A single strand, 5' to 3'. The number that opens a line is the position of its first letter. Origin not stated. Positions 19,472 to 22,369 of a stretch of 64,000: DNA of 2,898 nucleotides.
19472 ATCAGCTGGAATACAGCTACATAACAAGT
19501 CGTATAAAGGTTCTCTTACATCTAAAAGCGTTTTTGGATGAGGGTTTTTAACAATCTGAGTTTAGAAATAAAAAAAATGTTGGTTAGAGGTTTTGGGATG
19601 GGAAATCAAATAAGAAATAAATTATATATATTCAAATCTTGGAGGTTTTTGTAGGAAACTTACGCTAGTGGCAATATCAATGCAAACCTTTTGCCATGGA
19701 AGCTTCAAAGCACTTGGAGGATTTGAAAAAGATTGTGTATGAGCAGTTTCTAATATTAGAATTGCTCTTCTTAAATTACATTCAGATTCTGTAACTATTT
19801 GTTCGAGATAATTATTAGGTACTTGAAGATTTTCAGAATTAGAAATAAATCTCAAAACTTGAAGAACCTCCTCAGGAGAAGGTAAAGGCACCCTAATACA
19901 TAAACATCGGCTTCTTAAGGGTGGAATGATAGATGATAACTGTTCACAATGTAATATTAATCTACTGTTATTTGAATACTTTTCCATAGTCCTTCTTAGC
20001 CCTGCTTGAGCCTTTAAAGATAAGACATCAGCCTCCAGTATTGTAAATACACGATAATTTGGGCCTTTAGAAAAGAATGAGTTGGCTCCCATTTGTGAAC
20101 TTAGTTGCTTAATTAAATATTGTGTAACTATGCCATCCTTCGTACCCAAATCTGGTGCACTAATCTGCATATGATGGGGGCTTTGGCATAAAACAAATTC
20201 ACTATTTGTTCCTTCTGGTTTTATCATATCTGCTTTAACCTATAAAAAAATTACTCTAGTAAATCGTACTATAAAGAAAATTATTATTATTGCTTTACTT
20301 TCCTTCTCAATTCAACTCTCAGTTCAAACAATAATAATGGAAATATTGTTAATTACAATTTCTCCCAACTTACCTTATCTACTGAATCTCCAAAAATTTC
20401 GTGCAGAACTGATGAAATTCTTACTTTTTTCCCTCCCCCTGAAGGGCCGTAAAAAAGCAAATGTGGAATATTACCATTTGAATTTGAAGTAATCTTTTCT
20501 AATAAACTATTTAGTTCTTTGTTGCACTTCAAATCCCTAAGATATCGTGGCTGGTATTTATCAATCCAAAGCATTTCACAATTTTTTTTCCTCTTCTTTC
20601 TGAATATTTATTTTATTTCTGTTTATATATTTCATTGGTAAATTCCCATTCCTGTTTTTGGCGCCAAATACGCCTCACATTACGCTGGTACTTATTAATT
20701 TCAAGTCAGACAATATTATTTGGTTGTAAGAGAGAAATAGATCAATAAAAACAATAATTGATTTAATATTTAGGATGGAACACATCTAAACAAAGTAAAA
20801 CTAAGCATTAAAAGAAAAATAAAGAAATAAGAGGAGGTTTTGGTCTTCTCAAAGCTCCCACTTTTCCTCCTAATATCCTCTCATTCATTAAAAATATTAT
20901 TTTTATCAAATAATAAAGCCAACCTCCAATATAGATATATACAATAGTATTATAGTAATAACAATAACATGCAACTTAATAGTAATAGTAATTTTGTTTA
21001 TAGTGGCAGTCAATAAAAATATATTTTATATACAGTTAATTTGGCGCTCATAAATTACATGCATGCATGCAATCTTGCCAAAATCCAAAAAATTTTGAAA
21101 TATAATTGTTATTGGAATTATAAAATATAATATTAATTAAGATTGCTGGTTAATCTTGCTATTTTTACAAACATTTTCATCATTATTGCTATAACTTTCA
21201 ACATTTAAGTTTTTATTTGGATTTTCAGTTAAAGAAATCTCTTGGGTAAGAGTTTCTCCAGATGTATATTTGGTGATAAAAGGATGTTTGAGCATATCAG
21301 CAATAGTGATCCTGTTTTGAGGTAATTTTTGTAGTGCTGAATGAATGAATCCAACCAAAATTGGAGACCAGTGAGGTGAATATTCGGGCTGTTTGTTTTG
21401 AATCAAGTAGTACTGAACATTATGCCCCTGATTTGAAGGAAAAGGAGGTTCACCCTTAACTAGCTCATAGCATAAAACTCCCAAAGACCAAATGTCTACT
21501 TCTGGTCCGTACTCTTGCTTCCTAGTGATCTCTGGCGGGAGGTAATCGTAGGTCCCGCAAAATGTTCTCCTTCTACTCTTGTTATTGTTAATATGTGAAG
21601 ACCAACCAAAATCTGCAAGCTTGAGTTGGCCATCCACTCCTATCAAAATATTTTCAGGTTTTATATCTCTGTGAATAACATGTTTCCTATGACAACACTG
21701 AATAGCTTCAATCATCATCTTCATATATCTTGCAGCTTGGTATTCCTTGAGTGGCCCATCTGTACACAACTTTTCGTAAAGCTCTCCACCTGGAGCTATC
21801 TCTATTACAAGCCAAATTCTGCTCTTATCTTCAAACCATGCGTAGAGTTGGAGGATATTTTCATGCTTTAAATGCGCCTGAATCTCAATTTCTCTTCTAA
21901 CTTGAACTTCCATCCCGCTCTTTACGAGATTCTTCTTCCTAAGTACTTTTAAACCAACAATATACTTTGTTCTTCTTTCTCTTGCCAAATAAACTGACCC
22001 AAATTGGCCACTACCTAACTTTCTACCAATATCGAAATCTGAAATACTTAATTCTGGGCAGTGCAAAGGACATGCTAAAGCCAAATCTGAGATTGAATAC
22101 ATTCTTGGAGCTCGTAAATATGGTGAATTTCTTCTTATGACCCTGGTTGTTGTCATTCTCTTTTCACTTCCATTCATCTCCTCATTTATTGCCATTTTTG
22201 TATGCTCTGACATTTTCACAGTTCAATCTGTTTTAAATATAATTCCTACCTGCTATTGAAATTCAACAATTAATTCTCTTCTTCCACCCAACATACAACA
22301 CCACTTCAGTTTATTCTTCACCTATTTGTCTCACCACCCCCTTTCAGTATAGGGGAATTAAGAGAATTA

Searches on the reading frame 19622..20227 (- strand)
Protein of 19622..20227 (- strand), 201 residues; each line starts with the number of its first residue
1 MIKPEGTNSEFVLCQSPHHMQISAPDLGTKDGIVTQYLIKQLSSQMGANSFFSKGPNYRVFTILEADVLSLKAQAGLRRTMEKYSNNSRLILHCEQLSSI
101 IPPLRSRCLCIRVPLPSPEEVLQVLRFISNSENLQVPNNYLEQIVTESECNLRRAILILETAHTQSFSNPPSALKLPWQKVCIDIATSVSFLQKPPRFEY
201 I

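Call 15: search_protein_families(library=pfam, proteins=[window:19622-20227:-], max_evalue=0.001)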
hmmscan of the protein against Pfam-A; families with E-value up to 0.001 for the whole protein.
window:19622-20227:- (201 aa): 3 families
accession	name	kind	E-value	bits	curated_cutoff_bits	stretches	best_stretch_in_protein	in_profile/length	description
PF21960.2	RCF1-5-like_lid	-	3.2e-12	46.6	27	1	123-162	1-41/43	RCF1/5-like, AAA+ ATPase lid domain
PF13177.12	DNA_pol3_delta2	-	1.8e-05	25.2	27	1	38-113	85-157/161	DNA polymerase III, delta subunit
PF25361.1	AAA_lid_RFC1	-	8.4e-05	22.4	34.9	1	128-165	11-48/59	RFC1-like, AAA+ ATPase lid domain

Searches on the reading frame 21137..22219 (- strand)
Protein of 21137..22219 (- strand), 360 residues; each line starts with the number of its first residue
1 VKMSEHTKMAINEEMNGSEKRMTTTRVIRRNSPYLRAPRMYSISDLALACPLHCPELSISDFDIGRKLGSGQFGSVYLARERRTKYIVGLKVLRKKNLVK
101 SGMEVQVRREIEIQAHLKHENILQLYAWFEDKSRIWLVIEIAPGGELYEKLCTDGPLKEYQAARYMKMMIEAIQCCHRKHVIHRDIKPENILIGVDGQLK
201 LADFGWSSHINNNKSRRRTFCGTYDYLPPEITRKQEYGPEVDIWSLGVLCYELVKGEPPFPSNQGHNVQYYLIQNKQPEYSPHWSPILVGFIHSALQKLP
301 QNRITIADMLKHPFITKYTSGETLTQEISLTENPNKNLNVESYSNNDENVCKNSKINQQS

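Call 15: search_protein_families(library=pfam, proteins=[window:21137-22219:-], max_evalue=0.001)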
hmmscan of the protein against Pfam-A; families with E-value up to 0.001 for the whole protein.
window:21137-22219:- (360 aa): 3 families
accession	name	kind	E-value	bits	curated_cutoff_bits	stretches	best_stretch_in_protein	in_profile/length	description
PF00069.31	Pkinase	-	3.2e-73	246.8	31.7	1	63-315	2-263/263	Protein kinase domain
PF07714.23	PK_Tyr_Ser-Thr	-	6.7e-41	140.7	23.1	1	64-310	3-255/258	Protein tyrosine and serine/threonine kinase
PF03109.22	ABC1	-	0.00088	18.9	22.9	0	137-215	145-222/244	ABC1 atypical kinase-like domain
